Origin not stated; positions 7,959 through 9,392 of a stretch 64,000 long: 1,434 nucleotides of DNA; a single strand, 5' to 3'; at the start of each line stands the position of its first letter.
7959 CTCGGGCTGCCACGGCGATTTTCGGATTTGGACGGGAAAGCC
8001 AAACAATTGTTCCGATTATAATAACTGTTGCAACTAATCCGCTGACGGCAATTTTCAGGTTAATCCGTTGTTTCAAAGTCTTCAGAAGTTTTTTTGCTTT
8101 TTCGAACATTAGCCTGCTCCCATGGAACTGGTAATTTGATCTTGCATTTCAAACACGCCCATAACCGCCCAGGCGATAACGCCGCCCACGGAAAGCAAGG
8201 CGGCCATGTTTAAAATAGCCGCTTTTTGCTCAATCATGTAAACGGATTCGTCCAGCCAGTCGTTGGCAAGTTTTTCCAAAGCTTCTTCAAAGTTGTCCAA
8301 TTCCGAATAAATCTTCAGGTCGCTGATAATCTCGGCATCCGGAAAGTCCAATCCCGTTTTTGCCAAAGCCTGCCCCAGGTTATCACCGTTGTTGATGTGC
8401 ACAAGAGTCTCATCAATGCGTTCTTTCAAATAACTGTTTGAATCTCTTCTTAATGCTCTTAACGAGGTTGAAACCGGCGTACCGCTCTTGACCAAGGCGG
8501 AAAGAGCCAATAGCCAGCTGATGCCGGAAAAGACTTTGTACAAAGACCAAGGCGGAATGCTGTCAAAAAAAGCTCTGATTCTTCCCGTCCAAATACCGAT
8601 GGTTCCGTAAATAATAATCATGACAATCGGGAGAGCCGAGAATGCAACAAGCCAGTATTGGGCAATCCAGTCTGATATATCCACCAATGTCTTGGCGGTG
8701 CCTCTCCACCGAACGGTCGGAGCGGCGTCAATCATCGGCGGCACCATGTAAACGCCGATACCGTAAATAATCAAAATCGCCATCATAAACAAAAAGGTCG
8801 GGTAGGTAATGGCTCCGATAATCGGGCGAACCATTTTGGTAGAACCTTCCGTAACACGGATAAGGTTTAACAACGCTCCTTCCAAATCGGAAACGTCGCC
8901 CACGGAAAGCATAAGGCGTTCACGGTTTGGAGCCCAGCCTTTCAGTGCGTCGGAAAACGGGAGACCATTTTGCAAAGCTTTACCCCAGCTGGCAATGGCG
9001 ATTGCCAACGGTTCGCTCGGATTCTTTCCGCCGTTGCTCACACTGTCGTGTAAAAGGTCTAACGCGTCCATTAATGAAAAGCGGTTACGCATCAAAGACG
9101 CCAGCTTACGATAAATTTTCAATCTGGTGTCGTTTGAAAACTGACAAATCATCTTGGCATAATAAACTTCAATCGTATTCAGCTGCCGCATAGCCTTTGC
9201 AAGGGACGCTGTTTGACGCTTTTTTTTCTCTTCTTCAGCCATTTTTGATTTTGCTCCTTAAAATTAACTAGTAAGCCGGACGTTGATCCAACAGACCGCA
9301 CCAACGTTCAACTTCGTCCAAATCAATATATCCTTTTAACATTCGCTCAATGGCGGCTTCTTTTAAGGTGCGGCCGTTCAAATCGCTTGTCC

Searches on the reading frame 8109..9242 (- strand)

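Call 79: search_protein_families(library=pfam, proteins=[window:8109-9242:-], max_evalue=0.00001)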
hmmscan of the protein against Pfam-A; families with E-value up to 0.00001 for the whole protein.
window:8109-9242:- (377 aa): 1 family
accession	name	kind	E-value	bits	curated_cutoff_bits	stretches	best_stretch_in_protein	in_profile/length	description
PF00482.28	T2SSF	-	1.2e-26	93.6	25.2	2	243-364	1-123/125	Type II secretion system (T2SS), protein F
